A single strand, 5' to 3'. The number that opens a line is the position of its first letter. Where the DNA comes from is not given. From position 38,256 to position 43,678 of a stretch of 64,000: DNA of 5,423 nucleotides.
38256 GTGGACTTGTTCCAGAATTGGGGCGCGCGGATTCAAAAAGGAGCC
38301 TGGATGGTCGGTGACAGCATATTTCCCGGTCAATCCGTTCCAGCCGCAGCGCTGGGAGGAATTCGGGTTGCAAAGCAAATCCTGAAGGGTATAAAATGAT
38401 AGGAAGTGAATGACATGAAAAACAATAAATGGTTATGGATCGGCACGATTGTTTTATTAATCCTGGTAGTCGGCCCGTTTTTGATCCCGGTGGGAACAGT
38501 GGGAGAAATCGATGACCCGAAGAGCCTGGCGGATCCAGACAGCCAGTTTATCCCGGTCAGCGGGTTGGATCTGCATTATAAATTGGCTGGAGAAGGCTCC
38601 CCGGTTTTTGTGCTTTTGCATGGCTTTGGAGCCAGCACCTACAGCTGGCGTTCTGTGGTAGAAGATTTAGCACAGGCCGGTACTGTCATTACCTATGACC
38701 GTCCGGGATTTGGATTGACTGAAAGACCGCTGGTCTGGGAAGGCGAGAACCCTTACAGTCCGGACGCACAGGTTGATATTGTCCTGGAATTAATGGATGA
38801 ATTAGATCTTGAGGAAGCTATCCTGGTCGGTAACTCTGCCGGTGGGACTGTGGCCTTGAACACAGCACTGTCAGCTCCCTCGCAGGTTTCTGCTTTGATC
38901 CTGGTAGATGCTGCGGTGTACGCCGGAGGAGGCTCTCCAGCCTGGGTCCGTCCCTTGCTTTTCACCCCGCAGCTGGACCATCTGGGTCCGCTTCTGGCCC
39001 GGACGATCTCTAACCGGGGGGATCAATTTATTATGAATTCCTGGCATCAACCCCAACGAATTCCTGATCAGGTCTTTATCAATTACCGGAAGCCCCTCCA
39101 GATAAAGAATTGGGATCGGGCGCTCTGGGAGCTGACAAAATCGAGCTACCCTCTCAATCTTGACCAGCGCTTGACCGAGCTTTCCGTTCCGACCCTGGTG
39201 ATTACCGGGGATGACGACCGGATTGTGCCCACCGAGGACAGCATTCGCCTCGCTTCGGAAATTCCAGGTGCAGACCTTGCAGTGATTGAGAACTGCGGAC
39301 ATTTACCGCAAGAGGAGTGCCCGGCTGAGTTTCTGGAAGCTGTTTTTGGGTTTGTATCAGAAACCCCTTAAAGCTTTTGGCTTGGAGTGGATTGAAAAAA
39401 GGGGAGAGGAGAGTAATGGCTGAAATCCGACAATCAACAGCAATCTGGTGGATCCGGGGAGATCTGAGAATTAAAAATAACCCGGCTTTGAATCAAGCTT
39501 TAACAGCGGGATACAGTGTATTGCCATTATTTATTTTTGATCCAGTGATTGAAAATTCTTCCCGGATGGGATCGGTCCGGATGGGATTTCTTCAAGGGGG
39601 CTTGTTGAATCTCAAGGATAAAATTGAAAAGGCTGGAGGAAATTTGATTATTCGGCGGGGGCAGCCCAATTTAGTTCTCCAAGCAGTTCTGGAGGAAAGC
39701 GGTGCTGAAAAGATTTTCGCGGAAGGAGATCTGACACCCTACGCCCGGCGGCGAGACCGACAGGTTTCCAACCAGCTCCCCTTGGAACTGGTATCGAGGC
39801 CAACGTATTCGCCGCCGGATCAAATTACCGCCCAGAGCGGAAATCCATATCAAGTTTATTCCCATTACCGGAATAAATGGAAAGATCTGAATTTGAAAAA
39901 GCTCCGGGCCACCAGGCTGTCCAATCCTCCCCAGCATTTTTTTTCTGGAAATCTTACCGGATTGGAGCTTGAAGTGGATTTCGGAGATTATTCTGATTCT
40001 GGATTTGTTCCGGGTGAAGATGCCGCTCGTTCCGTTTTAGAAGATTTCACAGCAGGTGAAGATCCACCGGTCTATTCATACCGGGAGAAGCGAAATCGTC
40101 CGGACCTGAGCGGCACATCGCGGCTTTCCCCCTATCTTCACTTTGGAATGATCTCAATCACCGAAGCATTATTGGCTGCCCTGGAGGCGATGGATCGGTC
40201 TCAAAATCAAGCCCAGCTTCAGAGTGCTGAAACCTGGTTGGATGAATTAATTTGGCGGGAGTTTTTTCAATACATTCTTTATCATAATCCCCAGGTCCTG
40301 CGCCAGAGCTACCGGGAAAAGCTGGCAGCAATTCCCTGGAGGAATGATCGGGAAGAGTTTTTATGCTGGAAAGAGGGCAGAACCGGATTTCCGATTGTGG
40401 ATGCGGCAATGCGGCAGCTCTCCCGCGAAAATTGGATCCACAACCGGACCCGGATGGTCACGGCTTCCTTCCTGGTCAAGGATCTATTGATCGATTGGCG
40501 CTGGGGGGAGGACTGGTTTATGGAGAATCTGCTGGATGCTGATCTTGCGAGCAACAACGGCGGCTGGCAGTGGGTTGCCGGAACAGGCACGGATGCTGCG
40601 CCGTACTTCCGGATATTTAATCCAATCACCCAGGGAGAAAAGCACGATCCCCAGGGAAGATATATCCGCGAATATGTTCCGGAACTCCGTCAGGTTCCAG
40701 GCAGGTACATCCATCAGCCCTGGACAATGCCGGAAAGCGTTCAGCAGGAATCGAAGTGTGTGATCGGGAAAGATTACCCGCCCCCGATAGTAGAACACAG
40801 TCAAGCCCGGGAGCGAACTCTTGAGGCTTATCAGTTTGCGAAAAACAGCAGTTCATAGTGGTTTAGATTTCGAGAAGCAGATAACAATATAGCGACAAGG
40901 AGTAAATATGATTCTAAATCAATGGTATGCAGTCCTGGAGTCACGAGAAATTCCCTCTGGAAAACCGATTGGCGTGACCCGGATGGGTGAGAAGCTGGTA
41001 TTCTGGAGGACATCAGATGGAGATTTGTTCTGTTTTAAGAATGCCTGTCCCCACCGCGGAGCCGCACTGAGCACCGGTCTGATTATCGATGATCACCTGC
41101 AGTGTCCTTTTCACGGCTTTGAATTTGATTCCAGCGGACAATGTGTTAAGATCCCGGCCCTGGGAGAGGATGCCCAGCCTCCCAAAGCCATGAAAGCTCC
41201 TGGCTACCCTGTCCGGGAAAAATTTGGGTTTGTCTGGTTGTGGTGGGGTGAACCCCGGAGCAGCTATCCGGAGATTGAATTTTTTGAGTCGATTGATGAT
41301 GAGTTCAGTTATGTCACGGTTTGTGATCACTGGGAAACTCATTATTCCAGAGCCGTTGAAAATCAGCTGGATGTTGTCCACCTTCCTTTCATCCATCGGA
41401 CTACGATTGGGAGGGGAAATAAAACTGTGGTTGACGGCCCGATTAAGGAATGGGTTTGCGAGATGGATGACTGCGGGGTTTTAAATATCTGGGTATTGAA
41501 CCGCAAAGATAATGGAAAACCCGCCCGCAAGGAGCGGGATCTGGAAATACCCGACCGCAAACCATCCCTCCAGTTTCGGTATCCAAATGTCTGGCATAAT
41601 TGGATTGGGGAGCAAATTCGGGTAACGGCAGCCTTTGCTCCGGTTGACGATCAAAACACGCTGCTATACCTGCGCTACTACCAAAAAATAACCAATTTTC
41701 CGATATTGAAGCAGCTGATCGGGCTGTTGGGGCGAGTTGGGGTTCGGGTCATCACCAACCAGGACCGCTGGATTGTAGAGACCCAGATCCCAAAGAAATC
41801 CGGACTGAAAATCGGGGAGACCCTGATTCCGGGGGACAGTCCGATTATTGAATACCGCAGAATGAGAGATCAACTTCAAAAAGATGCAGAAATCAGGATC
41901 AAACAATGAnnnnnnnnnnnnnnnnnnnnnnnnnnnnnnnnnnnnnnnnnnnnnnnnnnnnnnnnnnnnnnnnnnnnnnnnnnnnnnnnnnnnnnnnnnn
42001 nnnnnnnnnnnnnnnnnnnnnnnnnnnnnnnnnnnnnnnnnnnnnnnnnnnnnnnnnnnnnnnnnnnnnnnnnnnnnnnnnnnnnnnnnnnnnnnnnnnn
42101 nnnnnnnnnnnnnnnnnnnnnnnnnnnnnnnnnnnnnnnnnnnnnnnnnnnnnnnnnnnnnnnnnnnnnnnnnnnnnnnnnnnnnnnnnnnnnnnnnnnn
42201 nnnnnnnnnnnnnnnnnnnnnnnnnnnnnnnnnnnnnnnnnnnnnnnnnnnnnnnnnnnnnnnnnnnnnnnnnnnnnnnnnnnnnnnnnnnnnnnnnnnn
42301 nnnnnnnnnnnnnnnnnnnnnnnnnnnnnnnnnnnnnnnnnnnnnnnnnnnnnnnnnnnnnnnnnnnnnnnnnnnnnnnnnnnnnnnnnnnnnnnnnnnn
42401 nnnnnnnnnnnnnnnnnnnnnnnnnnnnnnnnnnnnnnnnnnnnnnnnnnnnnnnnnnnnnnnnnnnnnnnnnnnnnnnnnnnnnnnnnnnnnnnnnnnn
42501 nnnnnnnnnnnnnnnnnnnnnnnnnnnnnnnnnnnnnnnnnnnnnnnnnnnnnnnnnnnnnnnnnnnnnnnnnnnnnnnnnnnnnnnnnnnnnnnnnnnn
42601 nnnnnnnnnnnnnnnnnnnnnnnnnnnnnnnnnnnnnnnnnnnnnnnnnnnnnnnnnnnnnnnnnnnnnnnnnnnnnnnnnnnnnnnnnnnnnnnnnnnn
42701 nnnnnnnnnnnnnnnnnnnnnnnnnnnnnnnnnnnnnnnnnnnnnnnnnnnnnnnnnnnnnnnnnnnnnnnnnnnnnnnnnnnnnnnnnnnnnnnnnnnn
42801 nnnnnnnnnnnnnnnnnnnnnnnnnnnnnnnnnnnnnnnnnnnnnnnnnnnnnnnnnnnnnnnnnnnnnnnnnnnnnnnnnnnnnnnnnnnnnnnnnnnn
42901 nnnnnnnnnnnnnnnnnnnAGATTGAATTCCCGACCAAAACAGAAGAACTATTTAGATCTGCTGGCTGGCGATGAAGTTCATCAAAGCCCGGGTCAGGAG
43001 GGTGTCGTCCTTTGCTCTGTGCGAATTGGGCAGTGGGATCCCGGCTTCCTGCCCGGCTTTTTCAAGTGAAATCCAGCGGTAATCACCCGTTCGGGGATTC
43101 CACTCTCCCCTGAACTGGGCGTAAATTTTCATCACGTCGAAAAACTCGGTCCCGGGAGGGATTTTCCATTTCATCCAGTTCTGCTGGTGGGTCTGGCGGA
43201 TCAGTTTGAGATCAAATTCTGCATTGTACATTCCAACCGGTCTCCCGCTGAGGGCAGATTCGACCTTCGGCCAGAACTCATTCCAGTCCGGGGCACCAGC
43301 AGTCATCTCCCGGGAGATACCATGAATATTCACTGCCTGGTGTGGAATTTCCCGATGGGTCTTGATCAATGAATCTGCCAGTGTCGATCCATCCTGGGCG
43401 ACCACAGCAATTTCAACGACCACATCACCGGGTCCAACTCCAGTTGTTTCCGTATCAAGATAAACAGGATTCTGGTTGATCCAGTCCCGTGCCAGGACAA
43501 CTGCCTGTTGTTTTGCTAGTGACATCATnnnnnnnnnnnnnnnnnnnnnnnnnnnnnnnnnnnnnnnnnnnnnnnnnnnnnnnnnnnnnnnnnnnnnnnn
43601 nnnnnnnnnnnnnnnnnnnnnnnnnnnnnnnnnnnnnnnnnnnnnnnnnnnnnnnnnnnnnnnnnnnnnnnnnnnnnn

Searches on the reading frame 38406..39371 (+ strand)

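Call 9: search_protein_families(library=pfam, proteins=[window:38406-39371:+], max_evalue=0.001)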
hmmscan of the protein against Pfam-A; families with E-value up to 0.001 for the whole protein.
window:38406-39371:+ (321 aa): 5 families
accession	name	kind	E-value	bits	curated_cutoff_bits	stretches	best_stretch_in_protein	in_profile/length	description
PF00561.26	Abhydrolase_1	-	1.3e-32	113.9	25.8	1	66-304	1-243/245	alpha/beta hydrolase fold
PF12697.13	Abhydrolase_6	-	3.5e-29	103.5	26.3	1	68-312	1-217/217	Alpha/beta hydrolase family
PF12146.15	Hydrolase_4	-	3.2e-18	66.3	27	1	67-300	6-233/239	Serine aminopeptidase, S33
PF03096.20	Ndr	-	1.3e-08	34.4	23.3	1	89-317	53-276/283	Ndr family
PF06821.19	Ser_hydrolase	-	8.9e-05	22.9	22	0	257-303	112-157/172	Serine hydrolase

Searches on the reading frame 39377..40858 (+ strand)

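Call 9: search_protein_families(library=pfam, proteins=[window:39377-40858:+], max_evalue=0.001)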
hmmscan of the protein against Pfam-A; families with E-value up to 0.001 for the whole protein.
window:39377-40858:+ (493 aa): 2 families
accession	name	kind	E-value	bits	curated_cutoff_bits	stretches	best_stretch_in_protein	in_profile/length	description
PF03441.19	FAD_binding_7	-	2.1e-93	311.8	27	1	287-486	1-202/203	FAD binding domain of DNA photolyase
PF00875.24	DNA_photolyase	-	3.4e-34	118.6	26.6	1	23-171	2-155/164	DNA photolyase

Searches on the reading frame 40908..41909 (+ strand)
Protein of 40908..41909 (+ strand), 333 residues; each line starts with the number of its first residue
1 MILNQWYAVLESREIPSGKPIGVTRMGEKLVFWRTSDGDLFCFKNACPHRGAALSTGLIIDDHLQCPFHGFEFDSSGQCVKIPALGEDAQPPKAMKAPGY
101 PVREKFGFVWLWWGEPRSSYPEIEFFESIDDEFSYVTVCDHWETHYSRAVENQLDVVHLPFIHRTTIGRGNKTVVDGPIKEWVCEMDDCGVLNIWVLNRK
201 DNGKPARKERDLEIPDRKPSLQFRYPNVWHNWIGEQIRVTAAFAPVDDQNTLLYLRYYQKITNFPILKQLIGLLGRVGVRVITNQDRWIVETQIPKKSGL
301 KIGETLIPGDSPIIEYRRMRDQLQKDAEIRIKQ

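Call 9: search_protein_families(library=pfam, proteins=[window:40908-41909:+], max_evalue=0.001)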
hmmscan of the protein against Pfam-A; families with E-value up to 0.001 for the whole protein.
window:40908-41909:+ (333 aa): 3 families
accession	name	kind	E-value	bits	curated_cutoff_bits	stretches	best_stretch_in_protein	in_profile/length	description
PF00355.32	Rieske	-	1.8e-27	95.5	20.3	1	5-87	1-83/88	Rieske [2Fe-2S] domain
PF19112.6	VanA_C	-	2.9e-10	41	23.5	1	142-324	1-191/193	Vanillate O-demethylase oxygenase C-terminal domain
PF13806.12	Rieske_2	-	1.2e-05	25.6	27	1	5-111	1-103/104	Rieske-like [2Fe-2S] domain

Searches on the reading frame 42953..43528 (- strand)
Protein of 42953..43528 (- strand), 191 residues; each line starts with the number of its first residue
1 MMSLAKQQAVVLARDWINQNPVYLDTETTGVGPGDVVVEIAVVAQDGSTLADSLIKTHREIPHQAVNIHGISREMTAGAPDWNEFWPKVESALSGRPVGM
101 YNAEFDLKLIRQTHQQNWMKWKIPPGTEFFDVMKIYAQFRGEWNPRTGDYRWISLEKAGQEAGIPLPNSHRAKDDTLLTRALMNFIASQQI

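Call 9: search_protein_families(library=pfam, proteins=[window:42953-43528:-], max_evalue=0.001)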
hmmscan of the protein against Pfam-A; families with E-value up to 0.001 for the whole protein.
window:42953-43528:- (191 aa): 1 family
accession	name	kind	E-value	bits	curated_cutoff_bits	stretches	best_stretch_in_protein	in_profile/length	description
PF00929.31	RNase_T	-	2.2e-15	58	24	1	22-179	1-160/164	Exonuclease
